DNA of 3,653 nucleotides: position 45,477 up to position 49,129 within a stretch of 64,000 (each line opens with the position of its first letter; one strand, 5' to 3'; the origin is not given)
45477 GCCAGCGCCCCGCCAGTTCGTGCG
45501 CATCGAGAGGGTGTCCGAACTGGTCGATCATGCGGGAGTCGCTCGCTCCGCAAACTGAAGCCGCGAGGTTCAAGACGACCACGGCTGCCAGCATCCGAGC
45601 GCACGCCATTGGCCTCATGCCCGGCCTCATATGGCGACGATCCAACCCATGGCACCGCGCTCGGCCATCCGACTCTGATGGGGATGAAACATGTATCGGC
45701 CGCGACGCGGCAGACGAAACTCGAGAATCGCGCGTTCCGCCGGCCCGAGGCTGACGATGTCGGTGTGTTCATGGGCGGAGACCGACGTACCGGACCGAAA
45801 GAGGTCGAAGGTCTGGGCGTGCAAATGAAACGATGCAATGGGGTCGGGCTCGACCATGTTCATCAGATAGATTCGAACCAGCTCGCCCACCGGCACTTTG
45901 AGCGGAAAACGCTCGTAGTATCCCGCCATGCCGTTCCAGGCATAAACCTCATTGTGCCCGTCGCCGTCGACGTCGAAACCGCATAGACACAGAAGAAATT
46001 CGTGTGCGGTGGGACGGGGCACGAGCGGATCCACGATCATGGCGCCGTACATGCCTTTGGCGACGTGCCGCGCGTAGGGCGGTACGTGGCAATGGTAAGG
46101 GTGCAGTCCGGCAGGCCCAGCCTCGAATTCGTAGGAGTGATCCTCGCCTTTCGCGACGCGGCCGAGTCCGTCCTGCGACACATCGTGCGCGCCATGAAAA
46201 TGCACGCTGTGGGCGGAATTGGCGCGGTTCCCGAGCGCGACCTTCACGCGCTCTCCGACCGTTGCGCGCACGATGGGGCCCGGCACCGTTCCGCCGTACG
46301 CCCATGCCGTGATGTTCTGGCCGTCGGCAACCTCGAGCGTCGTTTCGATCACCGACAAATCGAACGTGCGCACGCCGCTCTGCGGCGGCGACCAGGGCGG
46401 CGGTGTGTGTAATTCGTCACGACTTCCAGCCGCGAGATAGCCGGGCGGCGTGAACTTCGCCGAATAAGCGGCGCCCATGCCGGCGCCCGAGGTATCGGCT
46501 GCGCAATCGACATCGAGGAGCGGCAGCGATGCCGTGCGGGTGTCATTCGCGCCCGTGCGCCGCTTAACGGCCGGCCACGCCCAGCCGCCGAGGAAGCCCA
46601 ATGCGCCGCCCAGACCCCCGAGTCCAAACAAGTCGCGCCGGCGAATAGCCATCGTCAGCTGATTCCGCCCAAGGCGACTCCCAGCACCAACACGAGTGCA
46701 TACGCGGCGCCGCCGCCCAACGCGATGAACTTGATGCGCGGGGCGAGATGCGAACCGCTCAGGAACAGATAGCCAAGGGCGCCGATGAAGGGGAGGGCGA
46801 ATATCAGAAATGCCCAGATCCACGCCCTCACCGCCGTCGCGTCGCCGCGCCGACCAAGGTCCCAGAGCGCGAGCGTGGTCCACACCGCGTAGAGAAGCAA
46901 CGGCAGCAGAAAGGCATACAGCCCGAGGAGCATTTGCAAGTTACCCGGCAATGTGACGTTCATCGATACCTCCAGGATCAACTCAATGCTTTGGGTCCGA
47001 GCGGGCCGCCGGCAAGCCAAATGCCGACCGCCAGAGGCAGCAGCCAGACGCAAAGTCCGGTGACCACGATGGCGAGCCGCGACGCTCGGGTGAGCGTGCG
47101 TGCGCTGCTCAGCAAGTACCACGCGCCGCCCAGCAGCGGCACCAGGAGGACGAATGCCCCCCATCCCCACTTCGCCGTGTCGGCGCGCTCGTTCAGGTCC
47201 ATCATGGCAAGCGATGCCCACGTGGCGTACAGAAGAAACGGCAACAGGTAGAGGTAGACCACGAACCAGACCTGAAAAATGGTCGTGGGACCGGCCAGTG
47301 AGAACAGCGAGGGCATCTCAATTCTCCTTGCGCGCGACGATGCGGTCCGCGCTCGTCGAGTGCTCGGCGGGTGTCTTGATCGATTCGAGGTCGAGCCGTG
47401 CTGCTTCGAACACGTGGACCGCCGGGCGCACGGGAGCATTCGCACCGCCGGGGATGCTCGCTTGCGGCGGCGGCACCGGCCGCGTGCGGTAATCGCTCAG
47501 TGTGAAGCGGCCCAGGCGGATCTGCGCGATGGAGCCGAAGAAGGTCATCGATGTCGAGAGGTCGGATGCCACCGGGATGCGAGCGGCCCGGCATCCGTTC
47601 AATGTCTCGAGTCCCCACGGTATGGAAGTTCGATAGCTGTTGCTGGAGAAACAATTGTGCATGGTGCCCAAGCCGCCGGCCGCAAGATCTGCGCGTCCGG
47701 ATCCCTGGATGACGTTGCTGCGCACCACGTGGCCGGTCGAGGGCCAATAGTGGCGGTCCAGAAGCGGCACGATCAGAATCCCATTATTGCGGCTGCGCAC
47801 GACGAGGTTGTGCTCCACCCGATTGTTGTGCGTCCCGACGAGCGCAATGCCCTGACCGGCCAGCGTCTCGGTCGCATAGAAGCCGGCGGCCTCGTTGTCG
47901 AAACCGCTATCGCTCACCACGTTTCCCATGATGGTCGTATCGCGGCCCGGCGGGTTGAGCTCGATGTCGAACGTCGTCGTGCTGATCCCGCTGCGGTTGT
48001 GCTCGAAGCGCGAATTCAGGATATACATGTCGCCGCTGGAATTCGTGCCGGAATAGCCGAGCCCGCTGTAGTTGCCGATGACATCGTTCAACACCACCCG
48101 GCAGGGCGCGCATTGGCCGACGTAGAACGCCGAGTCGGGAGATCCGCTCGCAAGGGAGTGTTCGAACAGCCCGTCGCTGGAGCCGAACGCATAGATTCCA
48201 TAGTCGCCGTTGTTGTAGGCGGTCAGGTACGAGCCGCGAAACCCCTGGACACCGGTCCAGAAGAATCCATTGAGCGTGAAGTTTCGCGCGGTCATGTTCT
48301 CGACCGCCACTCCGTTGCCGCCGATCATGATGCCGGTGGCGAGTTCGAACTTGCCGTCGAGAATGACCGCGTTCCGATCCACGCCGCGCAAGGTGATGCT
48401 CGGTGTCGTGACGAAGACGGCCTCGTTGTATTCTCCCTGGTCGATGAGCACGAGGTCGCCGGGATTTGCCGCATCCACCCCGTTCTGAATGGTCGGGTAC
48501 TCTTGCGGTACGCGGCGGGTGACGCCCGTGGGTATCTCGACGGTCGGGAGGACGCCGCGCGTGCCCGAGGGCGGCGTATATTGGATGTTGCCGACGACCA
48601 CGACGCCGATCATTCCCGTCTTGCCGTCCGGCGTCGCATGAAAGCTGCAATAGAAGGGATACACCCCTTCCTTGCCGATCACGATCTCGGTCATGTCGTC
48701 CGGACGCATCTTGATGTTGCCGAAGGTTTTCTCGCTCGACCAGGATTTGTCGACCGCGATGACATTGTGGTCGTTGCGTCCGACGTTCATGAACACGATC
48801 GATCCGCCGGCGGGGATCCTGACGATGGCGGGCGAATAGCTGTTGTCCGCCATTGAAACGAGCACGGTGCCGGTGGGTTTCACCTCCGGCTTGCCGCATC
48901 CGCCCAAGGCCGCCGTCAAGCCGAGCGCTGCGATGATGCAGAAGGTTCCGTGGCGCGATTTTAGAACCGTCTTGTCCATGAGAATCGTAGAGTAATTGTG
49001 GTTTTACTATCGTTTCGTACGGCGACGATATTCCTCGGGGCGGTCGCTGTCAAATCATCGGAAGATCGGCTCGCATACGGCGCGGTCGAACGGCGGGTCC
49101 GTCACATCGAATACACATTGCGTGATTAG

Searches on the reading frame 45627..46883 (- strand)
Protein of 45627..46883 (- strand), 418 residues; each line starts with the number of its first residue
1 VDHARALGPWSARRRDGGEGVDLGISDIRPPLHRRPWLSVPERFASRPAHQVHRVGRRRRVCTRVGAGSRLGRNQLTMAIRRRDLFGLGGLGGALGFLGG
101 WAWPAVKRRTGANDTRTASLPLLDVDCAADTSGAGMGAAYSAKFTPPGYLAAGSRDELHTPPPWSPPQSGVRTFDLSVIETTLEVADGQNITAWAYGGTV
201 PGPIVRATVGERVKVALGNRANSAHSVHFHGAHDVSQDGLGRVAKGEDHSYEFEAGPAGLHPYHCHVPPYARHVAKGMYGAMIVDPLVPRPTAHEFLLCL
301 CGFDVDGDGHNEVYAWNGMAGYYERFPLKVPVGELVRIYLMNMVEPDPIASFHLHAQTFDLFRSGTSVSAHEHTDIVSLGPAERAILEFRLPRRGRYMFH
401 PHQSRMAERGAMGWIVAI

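Call 42: search_protein_families(library=pfam, proteins=[window:45627-46883:-], max_evalue=0.001)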
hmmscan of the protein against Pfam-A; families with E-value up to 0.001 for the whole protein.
window:45627-46883:- (418 aa): 2 families
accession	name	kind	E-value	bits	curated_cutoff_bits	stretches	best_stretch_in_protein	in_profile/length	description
PF07731.20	Cu-oxidase_2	-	1.5e-20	73.8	20.4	2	312-415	18-131/137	Multicopper oxidase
PF07732.21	Cu-oxidase_3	-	6.1e-18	65.5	21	1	180-286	4-116/119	Multicopper oxidase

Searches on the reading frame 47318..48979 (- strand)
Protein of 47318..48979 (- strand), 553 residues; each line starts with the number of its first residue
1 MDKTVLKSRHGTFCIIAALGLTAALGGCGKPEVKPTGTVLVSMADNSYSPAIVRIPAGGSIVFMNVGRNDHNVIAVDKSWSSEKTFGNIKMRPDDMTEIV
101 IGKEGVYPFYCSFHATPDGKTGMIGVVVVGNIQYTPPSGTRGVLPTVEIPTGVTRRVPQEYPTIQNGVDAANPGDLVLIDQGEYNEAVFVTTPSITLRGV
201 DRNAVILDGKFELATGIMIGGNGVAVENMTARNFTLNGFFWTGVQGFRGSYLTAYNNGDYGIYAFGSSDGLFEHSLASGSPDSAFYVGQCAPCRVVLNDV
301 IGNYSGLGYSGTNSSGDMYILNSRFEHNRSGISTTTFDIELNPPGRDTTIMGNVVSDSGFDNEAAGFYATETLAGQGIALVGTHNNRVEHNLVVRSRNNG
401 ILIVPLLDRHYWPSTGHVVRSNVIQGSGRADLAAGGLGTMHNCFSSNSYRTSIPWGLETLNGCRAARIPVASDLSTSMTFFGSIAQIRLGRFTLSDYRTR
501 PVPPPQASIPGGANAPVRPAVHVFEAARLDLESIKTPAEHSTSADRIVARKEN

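Call 42: search_protein_families(library=pfam, proteins=[window:47318-48979:-], max_evalue=0.001)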
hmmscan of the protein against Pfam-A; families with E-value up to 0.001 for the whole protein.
window:47318-48979:- (553 aa): 4 families
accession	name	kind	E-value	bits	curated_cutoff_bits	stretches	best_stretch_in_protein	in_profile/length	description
PF13229.12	Beta_helix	-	1.7e-14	54.2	25.9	2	237-404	1-145/158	Right handed beta helix region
PF13473.12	Cupredoxin_1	-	4.1e-07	30.4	27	1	19-120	5-101/104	Cupredoxin-like domain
PF05048.19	NosD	-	6.3e-05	22.9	23.6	0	254-402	33-154/212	Periplasmic copper-binding protein (NosD)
PF00127.26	Copper-bind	-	0.00013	22.8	21.2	1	45-129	11-98/99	Copper binding proteins, plastocyanin/azurin family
